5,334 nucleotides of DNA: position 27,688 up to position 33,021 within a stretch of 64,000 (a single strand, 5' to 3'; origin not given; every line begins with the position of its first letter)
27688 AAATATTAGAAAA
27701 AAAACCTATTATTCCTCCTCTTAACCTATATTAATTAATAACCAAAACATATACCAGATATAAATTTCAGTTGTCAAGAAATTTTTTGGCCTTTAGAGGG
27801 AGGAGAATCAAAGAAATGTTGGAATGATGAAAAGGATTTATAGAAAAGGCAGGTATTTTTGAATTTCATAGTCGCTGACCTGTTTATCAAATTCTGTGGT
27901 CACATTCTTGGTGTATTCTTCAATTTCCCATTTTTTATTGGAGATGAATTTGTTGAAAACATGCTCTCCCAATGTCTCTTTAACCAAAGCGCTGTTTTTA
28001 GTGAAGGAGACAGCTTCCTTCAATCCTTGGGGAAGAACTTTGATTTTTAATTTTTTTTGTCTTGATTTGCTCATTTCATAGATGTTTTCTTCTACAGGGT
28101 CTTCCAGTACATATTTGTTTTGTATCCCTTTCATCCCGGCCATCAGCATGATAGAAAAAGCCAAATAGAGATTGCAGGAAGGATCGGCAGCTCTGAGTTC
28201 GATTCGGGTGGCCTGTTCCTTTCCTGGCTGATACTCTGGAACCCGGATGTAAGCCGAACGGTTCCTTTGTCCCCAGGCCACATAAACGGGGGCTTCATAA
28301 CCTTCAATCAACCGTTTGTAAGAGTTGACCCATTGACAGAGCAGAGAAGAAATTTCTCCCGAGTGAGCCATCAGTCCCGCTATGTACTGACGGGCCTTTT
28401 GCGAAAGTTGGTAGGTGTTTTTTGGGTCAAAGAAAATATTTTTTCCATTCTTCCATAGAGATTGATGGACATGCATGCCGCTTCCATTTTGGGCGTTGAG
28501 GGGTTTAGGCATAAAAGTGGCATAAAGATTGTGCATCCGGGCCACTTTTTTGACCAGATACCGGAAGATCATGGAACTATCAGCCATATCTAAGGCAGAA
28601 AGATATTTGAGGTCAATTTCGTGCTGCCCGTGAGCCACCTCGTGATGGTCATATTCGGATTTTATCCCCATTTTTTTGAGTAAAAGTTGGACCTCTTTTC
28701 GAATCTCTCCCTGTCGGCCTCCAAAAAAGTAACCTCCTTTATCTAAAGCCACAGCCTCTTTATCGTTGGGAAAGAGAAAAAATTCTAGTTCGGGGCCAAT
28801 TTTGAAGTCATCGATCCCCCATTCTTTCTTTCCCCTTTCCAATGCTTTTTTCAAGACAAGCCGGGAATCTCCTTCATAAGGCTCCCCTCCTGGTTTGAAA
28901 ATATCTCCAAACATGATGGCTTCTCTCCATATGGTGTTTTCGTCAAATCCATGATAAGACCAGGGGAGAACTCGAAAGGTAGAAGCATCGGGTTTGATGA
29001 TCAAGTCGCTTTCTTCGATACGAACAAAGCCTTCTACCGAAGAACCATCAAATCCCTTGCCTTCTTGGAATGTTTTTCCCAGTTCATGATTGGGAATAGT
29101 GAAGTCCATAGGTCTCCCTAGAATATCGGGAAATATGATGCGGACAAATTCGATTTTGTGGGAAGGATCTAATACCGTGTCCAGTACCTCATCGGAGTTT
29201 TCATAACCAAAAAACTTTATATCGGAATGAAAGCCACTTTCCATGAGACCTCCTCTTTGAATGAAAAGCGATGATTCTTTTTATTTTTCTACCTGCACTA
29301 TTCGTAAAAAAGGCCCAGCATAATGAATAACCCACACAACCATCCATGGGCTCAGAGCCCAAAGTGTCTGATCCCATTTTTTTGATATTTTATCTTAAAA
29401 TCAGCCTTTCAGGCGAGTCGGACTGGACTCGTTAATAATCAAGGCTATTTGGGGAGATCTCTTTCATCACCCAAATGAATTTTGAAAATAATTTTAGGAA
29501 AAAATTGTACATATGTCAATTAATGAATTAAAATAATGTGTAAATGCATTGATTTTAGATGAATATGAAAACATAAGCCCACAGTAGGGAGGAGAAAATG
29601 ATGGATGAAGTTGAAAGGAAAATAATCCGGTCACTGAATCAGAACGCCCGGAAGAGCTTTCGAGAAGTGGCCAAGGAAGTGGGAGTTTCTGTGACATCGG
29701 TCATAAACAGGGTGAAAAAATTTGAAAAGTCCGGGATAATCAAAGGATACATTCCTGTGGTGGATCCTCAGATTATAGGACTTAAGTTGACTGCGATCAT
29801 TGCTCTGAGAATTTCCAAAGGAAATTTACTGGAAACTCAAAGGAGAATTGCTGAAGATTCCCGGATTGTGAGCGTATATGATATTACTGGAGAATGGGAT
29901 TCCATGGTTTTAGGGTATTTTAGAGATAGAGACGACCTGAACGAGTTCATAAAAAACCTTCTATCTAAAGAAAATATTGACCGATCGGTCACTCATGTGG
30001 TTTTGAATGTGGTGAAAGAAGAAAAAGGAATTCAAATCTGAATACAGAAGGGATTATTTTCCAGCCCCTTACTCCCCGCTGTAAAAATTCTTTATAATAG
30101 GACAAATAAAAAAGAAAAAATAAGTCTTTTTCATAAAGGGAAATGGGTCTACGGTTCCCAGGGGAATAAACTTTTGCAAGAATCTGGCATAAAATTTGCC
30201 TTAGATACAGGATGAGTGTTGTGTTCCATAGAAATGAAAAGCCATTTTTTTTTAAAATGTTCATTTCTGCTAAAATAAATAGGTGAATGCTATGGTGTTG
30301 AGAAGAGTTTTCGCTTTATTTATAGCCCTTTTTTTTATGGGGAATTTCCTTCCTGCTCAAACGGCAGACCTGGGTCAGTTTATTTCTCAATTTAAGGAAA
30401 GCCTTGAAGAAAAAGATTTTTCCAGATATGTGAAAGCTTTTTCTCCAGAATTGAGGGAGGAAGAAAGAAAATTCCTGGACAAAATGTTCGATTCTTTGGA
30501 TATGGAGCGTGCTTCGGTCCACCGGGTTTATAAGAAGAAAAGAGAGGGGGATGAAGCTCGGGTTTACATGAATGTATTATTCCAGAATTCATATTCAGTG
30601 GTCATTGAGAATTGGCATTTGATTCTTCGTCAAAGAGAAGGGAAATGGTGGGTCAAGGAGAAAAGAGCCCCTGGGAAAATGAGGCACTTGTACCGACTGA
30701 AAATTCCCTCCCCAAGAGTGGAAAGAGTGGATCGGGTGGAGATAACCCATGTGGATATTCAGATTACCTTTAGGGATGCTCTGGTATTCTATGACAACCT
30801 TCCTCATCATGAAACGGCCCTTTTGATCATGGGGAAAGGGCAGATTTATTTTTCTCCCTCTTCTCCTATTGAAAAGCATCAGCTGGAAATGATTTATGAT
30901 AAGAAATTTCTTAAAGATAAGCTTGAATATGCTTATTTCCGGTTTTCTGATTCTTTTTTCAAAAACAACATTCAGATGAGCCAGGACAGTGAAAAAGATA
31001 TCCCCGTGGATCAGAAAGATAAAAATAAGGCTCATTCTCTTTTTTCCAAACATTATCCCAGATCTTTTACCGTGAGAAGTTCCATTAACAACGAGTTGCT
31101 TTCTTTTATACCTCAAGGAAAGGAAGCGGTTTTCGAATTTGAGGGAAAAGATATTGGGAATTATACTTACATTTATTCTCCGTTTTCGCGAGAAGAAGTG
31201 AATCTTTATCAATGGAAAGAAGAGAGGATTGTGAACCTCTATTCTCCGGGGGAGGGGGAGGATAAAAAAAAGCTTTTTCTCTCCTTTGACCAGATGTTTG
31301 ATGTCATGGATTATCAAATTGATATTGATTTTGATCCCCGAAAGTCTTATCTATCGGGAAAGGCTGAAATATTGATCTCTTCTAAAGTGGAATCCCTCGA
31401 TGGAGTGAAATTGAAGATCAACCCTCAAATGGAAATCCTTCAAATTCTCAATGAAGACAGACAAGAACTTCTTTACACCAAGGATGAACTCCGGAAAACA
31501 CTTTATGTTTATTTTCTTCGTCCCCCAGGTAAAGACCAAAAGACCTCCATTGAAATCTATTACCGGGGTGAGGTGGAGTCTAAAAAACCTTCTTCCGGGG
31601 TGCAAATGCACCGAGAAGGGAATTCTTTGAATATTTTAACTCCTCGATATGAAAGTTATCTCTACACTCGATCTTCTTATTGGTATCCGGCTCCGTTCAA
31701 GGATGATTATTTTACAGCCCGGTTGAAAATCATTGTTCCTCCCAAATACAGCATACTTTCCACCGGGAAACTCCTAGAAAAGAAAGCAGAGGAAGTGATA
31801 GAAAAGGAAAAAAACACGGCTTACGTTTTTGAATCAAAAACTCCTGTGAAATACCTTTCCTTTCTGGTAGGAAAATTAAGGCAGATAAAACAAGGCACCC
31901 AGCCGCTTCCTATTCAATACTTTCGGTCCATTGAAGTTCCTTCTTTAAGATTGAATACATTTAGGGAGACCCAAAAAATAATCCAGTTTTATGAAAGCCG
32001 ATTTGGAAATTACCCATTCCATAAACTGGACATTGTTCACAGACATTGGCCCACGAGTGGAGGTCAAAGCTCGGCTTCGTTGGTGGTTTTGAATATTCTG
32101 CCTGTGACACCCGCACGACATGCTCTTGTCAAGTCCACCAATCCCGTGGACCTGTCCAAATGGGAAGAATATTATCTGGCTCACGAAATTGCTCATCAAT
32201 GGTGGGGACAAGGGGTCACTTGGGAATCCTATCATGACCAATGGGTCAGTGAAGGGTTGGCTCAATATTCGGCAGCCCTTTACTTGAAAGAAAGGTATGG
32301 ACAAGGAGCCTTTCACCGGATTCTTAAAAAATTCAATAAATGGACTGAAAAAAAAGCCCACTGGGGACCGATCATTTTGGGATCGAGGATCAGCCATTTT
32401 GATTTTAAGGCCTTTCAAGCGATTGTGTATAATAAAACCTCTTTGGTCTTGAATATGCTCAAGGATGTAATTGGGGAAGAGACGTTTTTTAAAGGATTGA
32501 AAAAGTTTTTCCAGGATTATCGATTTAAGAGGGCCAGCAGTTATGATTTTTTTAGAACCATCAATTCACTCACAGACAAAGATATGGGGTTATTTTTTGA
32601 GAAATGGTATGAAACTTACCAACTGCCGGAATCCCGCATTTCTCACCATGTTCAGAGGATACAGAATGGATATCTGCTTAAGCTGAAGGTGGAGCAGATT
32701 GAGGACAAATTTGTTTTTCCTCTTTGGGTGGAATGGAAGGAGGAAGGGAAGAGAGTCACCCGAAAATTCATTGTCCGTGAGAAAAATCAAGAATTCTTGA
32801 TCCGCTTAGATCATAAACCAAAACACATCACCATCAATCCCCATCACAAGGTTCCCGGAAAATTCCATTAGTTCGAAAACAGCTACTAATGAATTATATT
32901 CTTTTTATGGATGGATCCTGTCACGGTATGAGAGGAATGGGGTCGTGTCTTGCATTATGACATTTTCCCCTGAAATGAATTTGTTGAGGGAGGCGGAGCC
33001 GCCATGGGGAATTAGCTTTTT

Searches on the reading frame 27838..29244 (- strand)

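Call 30: search_protein_families(library=pfam, proteins=[window:27838-29244:-], max_evalue=0.001)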
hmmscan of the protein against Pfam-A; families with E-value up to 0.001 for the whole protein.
window:27838-29244:- (468 aa): 2 families
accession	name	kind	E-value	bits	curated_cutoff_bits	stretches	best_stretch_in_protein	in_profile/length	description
PF00120.29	Gln-synt_C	-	4.6e-113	378.2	24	1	125-449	2-337/344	Glutamine synthetase, catalytic domain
PF03951.24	Gln-synt_N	-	7e-23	80.5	33.4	1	30-117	1-81/82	Glutamine synthetase, beta-Grasp domain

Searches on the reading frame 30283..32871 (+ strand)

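Call 3: search_protein_families(library=pfam, proteins=[window:30283-32871:+], max_evalue=0.01)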
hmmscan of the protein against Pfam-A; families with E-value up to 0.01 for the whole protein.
window:30283-32871:+ (862 aa): 1 family
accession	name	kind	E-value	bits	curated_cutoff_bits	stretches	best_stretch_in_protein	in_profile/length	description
PF01433.26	Peptidase_M1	-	2.1e-25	90.1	27.7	1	561-775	4-218/218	Peptidase family M1 domain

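Call 63: search_protein_families(library=ncbifam, proteins=[window:30292-32871:+], max_evalue=0.00001)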
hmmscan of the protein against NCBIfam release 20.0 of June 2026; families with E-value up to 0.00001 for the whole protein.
window:30292-32871:+ (859 aa): 3 families
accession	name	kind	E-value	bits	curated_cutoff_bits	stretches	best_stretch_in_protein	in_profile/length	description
TIGR02412.1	pepN_strep_liv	equivalog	4e-20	71.7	591.2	1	477-775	146-441/832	aminopeptidase N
TIGR02414.1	pepN_proteo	equivalog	8e-10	37.5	718.2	1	627-800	287-461/868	aminopeptidase N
TIGR02411.1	leuko_A4_hydro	equivalog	3.8e-09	35.8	761.7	1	505-757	171-417/600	leukotriene-A(4) hydrolase/aminopeptidase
